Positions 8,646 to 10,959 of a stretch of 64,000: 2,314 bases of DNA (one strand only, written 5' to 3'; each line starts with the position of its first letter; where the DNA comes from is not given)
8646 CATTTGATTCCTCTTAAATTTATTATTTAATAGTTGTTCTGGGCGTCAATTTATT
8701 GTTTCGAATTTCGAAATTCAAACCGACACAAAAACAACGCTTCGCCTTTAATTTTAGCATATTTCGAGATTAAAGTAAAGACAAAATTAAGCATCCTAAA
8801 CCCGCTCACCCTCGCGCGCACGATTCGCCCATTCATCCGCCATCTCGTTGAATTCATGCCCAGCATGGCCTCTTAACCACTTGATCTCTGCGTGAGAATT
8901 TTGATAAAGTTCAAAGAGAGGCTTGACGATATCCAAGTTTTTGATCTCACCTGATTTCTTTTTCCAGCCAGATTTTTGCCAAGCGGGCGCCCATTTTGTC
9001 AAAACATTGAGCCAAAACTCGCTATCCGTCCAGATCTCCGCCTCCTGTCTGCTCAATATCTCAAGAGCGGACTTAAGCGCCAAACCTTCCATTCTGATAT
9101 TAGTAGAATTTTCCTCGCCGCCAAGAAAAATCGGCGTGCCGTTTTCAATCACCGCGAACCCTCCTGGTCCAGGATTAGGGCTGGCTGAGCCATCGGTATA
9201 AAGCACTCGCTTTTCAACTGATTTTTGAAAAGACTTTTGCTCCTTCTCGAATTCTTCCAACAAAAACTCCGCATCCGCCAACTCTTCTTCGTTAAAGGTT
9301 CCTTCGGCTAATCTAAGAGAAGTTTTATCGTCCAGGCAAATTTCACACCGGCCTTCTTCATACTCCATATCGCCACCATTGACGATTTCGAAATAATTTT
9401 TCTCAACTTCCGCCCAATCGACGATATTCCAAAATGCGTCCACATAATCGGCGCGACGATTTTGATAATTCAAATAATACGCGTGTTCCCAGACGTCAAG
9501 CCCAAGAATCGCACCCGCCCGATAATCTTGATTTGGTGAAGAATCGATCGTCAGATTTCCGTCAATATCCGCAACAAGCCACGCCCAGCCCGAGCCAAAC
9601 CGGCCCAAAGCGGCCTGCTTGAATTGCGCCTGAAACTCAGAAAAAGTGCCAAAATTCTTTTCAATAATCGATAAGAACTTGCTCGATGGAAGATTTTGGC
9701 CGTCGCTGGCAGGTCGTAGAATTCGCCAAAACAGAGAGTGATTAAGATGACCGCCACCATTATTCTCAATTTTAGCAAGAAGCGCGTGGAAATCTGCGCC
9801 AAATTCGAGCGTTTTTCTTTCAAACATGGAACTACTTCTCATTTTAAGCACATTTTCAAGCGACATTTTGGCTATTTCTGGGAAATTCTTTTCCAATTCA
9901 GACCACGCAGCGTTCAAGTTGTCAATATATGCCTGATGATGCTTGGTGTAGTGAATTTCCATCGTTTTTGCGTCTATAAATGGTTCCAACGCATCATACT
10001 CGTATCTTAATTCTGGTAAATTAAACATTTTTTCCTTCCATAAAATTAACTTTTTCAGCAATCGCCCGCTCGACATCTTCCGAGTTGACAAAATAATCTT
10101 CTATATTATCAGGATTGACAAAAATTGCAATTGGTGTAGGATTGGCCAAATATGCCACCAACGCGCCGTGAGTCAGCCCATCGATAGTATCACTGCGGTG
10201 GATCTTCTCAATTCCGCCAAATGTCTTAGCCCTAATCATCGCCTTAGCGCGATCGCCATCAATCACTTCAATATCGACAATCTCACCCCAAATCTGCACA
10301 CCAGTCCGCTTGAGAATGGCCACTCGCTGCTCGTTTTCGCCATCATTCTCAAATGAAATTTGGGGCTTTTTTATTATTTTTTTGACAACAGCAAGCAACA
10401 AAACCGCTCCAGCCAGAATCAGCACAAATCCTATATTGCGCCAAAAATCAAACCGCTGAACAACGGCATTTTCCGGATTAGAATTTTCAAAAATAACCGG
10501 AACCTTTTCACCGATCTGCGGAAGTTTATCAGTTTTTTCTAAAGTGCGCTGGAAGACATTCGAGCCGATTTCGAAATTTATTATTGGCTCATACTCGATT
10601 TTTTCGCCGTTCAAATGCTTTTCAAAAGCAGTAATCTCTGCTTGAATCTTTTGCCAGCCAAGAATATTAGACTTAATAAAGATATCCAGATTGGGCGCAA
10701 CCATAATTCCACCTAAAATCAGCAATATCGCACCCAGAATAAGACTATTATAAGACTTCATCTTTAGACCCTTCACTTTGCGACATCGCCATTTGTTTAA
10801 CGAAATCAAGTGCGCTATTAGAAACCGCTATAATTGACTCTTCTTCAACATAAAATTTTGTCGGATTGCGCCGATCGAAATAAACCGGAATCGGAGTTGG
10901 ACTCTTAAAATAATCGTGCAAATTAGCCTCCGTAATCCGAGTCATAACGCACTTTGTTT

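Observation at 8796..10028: In-frame fusion of a complete Fe/Mn superoxide dismutase with a complete RNase HI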

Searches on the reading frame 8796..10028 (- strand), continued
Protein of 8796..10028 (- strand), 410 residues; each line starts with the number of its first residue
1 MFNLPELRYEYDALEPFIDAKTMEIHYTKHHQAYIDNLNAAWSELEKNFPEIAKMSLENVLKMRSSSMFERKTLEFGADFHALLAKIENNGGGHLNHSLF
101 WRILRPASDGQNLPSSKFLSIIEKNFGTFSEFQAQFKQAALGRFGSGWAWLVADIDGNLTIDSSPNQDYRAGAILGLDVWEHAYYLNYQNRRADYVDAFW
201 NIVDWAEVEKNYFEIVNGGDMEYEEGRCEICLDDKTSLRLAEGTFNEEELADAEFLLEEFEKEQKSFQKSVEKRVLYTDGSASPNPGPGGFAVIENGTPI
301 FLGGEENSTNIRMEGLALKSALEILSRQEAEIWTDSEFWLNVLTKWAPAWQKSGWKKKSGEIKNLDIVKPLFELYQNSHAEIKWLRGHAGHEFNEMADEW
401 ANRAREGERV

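Call 57: find_encoding_contigs(protein=P0001, flank=4000, max_places=2)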
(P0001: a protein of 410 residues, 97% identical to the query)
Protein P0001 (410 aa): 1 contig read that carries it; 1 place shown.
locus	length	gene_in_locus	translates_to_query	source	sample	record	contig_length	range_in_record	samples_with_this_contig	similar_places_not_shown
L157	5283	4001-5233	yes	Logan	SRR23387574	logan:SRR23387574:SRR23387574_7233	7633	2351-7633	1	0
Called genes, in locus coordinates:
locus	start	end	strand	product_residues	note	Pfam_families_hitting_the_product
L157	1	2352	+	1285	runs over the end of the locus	PF04997:RNA_pol_Rpb1_1, PF00623:RNA_pol_Rpb1_2, PF04983:RNA_pol_Rpb1_3, PF05000:RNA_pol_Rpb1_4 (weak), PF04998:RNA_pol_Rpb1_5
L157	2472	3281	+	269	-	PF12158:DUF3592 (faint)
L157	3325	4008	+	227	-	-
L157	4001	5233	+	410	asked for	PF00081:Sod_Fe_N, PF02777:Sod_Fe_C, PF00075:RNase_H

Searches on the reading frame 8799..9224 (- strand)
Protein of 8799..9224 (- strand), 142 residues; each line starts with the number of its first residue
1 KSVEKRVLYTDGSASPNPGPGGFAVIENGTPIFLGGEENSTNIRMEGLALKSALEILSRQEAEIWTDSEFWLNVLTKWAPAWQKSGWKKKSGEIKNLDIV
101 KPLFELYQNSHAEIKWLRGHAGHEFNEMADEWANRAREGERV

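Call 22: find_homologous_proteins(query=window:8799-9224:-, max_evalue=1e-10)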
Query seq(142 aa) (142 aa): 6499 proteins with E <= 1e-10 among 6519 candidates; the best 120 are listed.
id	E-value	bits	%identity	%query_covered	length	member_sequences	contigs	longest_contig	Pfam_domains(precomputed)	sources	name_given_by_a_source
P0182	1.2e-71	257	80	96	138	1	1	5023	PF00075.31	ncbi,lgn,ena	-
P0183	5.4e-71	255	80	96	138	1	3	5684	PF00075.31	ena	-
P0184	6.2e-71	255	79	99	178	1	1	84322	PF00075.31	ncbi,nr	ncbi:MAG: ribonuclease H [bacterium]|nr:ribonuclease H [bacterium]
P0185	1.4e-70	254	79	96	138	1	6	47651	PF00075.31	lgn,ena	-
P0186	1.5e-70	254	80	96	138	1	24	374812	PF00075.31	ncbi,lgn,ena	-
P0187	1.6e-70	254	80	96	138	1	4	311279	PF00075.31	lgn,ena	-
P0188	1.7e-70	254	80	96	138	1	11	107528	PF00075.31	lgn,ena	-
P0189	1.7e-70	254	80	96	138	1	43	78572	PF00075.31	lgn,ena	-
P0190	1.8e-70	254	80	96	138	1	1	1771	PF00075.31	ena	-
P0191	1.9e-70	254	80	96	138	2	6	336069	PF00075.31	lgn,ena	-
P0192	2.4e-70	253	80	96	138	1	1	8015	PF00075.31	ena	-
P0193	2.4e-70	253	80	96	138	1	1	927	PF00075.31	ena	-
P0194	2.4e-70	253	81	95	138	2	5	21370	PF00075.31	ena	-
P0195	3.5e-70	253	80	96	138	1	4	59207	PF00075.31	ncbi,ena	-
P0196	4.1e-70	253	80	96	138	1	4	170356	PF00075.31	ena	-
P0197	4.1e-70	253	80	96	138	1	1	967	PF00075.31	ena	-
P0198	4.3e-70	252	80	96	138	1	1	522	PF00075.31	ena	-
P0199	4.4e-70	252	79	96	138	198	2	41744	PF00075.31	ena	-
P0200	4.5e-70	252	80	96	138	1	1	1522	PF00075.31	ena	-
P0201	5.0e-70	252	79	96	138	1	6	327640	PF00075.31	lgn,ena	-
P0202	5.1e-70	252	80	96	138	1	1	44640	PF00075.31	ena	-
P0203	5.2e-70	252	80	96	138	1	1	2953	PF00075.31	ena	-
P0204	5.5e-70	252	80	96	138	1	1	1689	PF00075.31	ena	-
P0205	6.4e-70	252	80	96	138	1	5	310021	PF00075.31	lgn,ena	-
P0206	6.9e-70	252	80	96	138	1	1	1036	PF00075.31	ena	-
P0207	7.3e-70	252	80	96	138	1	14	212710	PF00075.31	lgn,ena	-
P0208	7.5e-70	252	79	96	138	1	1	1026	PF00075.31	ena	-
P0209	7.7e-70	252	79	96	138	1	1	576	PF00075.31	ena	-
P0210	9.1e-70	251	80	96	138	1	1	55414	PF00075.31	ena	-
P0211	9.8e-70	251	80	96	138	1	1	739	PF00075.31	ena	-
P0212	1.2e-69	251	80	96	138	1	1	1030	PF00075.31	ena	-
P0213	1.2e-69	251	79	96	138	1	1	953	PF00075.31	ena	-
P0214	1.4e-69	251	78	96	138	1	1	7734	PF00075.31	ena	-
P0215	1.6e-69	251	79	96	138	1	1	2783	PF00075.31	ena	-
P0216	2.0e-69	250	80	96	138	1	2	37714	PF00075.31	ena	-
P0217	2.3e-69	250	77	96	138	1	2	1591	PF00075.31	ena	-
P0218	2.8e-69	250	79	96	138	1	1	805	PF00075.31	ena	-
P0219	3.1e-69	250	77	96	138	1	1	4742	PF00075.31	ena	-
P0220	3.8e-69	249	80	96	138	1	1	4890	PF00075.31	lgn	-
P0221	4.0e-69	249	79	96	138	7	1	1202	PF00075.31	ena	-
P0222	4.1e-69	249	79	96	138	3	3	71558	PF00075.31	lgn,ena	-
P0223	4.6e-69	249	80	96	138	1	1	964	PF00075.31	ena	-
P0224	5.0e-69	249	79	96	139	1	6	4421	PF00075.31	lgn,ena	-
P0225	5.1e-69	249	79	96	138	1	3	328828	PF00075.31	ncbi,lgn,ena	-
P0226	5.7e-69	249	79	96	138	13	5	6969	PF00075.31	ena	-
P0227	6.5e-69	249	79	96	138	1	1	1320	PF00075.31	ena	-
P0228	6.6e-69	249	78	96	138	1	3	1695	PF00075.31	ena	-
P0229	6.8e-69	249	77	96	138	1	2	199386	PF00075.31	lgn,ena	-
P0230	8.1e-69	248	79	96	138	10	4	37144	PF00075.31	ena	-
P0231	9.6e-69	248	79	96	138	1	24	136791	PF00075.31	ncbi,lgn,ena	-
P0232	9.8e-69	248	79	96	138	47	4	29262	PF00075.31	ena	-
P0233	1.0e-68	248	77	96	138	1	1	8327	PF00075.31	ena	-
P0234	1.1e-68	248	77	96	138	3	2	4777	PF00075.31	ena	-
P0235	1.4e-68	248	78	96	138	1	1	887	PF00075.31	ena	-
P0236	1.5e-68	247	77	96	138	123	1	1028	PF00075.31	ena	-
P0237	1.5e-68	247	78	96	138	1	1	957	PF00075.31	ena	-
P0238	1.6e-68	247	78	96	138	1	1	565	PF00075.31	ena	-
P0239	1.8e-68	247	77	96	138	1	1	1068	PF00075.31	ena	-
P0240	1.9e-68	247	78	96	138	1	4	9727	PF00075.31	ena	-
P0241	2.0e-68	247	78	96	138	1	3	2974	PF00075.31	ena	-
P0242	2.3e-68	247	79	96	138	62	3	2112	PF00075.31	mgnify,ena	mgnify:FL=1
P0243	2.5e-68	247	79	96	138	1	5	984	PF00075.31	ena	-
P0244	2.5e-68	247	79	96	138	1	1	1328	PF00075.31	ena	-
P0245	2.6e-68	247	79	96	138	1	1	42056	PF00075.31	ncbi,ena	-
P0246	3.2e-68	246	79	94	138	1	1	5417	PF00075.31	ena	-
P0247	4.1e-68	246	78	96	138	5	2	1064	PF00075.31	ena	-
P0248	4.3e-68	246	78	96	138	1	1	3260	PF00075.31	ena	-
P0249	7.2e-68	245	79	96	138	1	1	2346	PF00075.31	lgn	-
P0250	9.7e-68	245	79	96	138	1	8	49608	PF00075.31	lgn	-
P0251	6.3e-67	242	77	96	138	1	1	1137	PF00075.31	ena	-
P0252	8.6e-66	239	77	96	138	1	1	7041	PF00075.31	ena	-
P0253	2.4e-64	234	76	96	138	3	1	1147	PF00075.31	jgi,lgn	jgi:ribonuclease HI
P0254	1.1e-63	232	74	96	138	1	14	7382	PF00075.31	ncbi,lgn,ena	-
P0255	1.2e-63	232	74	96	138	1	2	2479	PF00075.31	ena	-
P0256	1.5e-63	231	74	96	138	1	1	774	PF00075.31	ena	-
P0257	3.4e-63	230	74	96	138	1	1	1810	PF00075.31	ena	-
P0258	4.5e-63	230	72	96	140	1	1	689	PF00075.31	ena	-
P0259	5.2e-63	229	74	96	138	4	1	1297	PF00075.31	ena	-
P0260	7.0e-63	229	74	96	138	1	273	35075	PF00075.31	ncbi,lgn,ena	-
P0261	1.3e-62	228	72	96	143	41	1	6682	PF00075.31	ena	-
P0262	1.7e-62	228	73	96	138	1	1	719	PF00075.31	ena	-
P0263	1.8e-62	228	73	96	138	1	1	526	PF00075.31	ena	-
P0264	2.8e-62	227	73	96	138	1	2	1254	PF00075.31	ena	-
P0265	2.9e-62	227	73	96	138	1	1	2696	PF00075.31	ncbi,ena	-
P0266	3.7e-62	227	74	96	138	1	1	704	PF00075.31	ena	-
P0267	8.8e-62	226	74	96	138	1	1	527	PF00075.31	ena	-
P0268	2.8e-61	224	73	96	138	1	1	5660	PF00075.31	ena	-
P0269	3.1e-61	224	68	96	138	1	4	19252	PF00075.31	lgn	-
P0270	5.6e-61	223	72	96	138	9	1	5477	PF00075.31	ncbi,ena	-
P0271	1.7e-60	221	73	96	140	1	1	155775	PF00075.31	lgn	-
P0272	1.8e-60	221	72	96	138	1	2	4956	PF00075.31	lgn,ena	-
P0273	2.4e-60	221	71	96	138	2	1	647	PF00075.31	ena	-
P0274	3.1e-60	220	69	96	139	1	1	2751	PF00075.31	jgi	-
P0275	1.1e-59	219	71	96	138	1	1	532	PF00075.31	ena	-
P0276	1.3e-59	219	70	96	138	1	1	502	PF00075.31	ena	-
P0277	1.3e-59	218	70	96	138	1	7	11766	PF00075.31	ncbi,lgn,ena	-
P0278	1.5e-59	218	67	96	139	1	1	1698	PF00075.31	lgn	-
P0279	1.8e-59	218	68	96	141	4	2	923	PF00075.31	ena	-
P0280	1.9e-59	218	70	96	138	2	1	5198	PF00075.31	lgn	-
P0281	1.9e-59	218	68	96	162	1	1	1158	PF00075.31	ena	-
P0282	2.6e-59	217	71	96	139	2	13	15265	PF00075.31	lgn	-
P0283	2.6e-59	217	70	96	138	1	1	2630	PF00075.31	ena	-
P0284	2.6e-59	217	68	98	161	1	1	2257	PF00075.31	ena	-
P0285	3.3e-59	217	66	99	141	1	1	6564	PF00075.31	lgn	-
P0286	3.3e-59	217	71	96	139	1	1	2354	PF00075.31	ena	-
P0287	3.9e-59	217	68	96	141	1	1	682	PF00075.31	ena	-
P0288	5.1e-59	217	68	96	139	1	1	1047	PF00075.31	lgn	-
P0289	5.6e-59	216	72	94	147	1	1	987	PF00075.31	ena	-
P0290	5.9e-59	216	69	96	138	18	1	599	PF00075.31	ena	-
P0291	8.0e-59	216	67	96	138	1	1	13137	PF00075.31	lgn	-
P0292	9.4e-59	216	69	96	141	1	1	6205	PF00075.31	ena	-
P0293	1.1e-58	215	67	96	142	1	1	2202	PF00075.31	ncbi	-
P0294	1.2e-58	215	66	96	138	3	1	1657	PF00075.31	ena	-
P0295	1.2e-58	215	67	96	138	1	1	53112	PF00075.31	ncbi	-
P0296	1.2e-58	215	69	96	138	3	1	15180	PF00075.31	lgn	-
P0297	1.3e-58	215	69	96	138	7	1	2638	PF00075.31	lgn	-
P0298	1.3e-58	215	69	96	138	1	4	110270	PF00075.31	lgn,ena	-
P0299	1.4e-58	215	67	98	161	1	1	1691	PF00075.31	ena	-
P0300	1.6e-58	215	69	96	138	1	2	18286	PF00075.31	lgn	-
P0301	1.9e-58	215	67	96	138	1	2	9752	PF00075.31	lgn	-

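Call 23: find_encoding_contigs(protein=P0186, flank=7000, max_places=3)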
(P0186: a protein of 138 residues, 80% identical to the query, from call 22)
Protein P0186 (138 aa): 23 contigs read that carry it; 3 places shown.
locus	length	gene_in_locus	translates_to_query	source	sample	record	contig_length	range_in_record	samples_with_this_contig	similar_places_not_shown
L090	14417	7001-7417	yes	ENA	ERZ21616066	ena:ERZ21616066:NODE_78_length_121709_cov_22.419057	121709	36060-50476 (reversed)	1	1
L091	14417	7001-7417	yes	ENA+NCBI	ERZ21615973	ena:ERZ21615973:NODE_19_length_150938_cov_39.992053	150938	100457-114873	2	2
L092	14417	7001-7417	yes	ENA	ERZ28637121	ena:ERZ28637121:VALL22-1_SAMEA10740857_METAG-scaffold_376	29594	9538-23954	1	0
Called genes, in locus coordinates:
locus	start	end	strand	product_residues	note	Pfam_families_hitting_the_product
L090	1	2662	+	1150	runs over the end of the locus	PF04563:RNA_pol_Rpb2_1, PF04561:RNA_pol_Rpb2_2, PF04565:RNA_pol_Rpb2_3, PF10385:RNA_pol_Rpb2_45, PF00562:RNA_pol_Rpb2_6, PF04560:RNA_pol_Rpb2_7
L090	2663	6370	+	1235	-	PF04997:RNA_pol_Rpb1_1, PF00623:RNA_pol_Rpb1_2, PF04983:RNA_pol_Rpb1_3, PF05000:RNA_pol_Rpb1_4 (weak), PF04998:RNA_pol_Rpb1_5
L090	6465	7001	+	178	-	-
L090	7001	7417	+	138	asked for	PF00075:RNase_H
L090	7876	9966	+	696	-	PF00009:GTP_EFTU, PF03144:GTP_EFTU_D2, PF22042:EF-G_D2, PF14492:EFG_III, PF16658:RF3_C (weak), PF03764:EFG_IV, PF00679:EFG_C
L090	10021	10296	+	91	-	-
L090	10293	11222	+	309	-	PF08878:HamA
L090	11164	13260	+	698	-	PF00270:DEAD, PF04851:ResIII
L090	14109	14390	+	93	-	PF18291:HU-HIG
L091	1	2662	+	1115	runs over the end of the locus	PF04563:RNA_pol_Rpb2_1, PF04561:RNA_pol_Rpb2_2, PF04565:RNA_pol_Rpb2_3, PF10385:RNA_pol_Rpb2_45, PF00562:RNA_pol_Rpb2_6, PF04560:RNA_pol_Rpb2_7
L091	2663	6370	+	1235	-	PF04997:RNA_pol_Rpb1_1, PF00623:RNA_pol_Rpb1_2, PF04983:RNA_pol_Rpb1_3, PF05000:RNA_pol_Rpb1_4 (weak), PF04998:RNA_pol_Rpb1_5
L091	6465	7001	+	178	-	-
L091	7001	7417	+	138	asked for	PF00075:RNase_H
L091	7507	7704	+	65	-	-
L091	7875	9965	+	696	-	PF00009:GTP_EFTU, PF03144:GTP_EFTU_D2, PF22042:EF-G_D2, PF14492:EFG_III, PF16658:RF3_C (weak), PF03764:EFG_IV, PF00679:EFG_C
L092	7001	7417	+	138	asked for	PF00075:RNase_H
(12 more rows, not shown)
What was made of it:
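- Closest known: RelZ / MS_RHII-RSD of Mycobacterium smegmatis. Different: Its isolated domains are reported to be inactive, whereas the RNase HI module here exists alone in relatives (call 23).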

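Call 24: find_encoding_contigs(protein=P0260, flank=7000, max_places=3)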
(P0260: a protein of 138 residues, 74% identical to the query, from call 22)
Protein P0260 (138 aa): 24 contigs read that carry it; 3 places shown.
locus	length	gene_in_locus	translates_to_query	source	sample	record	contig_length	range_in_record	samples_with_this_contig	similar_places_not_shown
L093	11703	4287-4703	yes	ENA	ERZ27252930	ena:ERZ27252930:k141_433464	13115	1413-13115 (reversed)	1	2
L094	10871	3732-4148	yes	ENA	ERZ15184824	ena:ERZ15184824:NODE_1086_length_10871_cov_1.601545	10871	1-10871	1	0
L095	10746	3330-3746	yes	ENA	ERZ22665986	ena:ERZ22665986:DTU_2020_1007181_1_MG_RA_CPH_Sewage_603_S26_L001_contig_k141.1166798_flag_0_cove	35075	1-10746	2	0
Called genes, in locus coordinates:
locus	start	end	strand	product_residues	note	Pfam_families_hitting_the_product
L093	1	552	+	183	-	?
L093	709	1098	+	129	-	PF14848:HU-DNA_bdg (weak), PF18291:HU-HIG, PF00216:Bac_DNA_binding (weak)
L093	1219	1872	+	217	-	PF00081:Sod_Fe_N, PF02777:Sod_Fe_C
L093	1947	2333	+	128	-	PF00535:Glycos_transf_2 (weak)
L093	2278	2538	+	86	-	-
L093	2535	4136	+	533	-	PF00300:His_Phos_1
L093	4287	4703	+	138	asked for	PF00075:RNase_H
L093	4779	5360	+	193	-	-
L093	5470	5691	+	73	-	-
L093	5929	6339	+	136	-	PF00164:Ribosom_S12_S23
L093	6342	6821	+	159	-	PF00177:Ribosomal_S7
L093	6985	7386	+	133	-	-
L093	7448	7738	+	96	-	-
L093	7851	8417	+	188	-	PF07963:N_methyl (weak)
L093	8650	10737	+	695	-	PF00009:GTP_EFTU, PF03144:GTP_EFTU_D2, PF22042:EF-G_D2, PF14492:EFG_III, PF16658:RF3_C (faint), PF03764:EFG_IV, PF00679:EFG_C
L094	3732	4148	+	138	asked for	PF00075:RNase_H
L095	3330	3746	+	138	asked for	PF00075:RNase_H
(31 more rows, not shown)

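Call 46: search_solved_structures(query=window:8799-9224:-, max_evalue=0.00001, show_alignments=1)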
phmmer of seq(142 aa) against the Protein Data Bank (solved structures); distinct sequences matched with E-value up to 0.00001: 47.
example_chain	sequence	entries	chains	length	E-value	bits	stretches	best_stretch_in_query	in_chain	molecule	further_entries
2z1g_A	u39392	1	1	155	4.7e-23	85.2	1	7-136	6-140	Ribonuclease HI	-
2z1i_A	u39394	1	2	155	7e-23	84.6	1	7-136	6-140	Ribonuclease HI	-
2z1j_A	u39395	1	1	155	7.1e-23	84.6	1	7-136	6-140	Ribonuclease HI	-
1jxb_A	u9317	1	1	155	1.3e-22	83.7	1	7-136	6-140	Ribonuclease HI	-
1f21_A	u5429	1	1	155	2.4e-22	82.9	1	7-136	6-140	RIBONUCLEASE HI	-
2z1h_A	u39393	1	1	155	2.4e-22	82.8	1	7-136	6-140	Ribonuclease HI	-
4ly7_A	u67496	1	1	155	7.3e-22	81.3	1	7-139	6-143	Ribonuclease H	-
1rbt_A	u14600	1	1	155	9e-22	81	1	7-136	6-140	RIBONUCLEASE H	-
3aa3_A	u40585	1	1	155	1e-21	80.8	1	7-136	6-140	Ribonuclease HI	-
1g15_A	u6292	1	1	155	1.7e-21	80.1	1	7-136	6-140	RIBONUCLEASE HI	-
1gob_A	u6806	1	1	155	1.9e-21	79.9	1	7-136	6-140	RIBONUCLEASE H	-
3aa2_A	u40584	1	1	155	1.9e-21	79.9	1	7-136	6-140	Ribonuclease HI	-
3aa4_A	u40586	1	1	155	2.7e-21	79.5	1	7-136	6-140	Ribonuclease HI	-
2yv0_X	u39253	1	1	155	2.8e-21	79.4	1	7-136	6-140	Ribonuclease HI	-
1jl1_A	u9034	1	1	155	3.4e-21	79.1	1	8-136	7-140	RIBONUCLEASE HI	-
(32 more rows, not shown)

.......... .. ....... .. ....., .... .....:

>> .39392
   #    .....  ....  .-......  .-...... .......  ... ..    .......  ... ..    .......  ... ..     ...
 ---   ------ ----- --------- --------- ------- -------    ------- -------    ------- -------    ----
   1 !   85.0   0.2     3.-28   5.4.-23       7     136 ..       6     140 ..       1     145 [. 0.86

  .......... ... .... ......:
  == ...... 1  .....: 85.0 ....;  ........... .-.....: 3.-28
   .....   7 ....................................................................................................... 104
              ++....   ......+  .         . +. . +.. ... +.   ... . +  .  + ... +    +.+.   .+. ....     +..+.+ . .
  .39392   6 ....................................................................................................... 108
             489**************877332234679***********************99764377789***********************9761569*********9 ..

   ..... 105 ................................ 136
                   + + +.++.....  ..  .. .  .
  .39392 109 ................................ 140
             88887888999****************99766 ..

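Call 51: find_related_loci(query=window:8799-9224:-, collection=metagenome_contigs, flank=5000)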
Query seq(142 aa) (142 aa) in metagenome_contigs; peptide patterns used: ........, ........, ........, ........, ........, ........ (x = any residue, [..] = any of these).
162 stretches matched a pattern; 56 encode a relative of the query (tblastn E <= 1e-3); 56 distinct loci.
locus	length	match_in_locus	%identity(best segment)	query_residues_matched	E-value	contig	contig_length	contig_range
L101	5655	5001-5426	77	1-142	9e-74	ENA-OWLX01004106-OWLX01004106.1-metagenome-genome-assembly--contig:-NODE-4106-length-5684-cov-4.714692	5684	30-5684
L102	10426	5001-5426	76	1-142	8e-73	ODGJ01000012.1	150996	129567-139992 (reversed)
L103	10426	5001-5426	76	1-142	8e-73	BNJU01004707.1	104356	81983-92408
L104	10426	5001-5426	76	1-142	8e-73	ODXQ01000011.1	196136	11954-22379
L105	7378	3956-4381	76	1-142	8e-73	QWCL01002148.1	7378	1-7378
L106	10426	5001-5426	76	1-142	8e-73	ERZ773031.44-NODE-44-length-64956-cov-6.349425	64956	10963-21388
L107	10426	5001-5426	76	1-142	8e-73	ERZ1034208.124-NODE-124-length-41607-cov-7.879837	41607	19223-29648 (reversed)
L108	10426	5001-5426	76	1-142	8e-73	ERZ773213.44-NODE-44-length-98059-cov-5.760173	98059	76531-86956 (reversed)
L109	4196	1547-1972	76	1-142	7e-73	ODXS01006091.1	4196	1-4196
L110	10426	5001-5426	76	1-142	8e-73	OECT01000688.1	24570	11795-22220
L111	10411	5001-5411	80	6-142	3e-72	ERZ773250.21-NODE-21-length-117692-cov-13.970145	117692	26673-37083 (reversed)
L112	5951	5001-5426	76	1-142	2e-72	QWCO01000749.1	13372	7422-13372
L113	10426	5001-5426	75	1-142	4e-72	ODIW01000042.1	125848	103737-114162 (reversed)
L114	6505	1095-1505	80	6-142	4e-72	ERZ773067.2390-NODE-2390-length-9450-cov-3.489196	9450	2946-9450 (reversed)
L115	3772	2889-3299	80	6-142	5e-72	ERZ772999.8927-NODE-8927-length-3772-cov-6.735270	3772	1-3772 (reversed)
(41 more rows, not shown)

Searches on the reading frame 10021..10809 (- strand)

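Call 3: search_protein_families(library=pfam, proteins=[window:10021-10809:-], max_evalue=0.01)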
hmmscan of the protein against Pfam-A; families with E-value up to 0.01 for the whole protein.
window:10021-10809:- (262 aa): 1 family
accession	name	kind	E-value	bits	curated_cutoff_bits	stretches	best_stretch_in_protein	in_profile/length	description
PF12158.14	DUF3592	-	0.0027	18.8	25.3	0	72-120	23-82/84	Domain of unknown function (DUF3592)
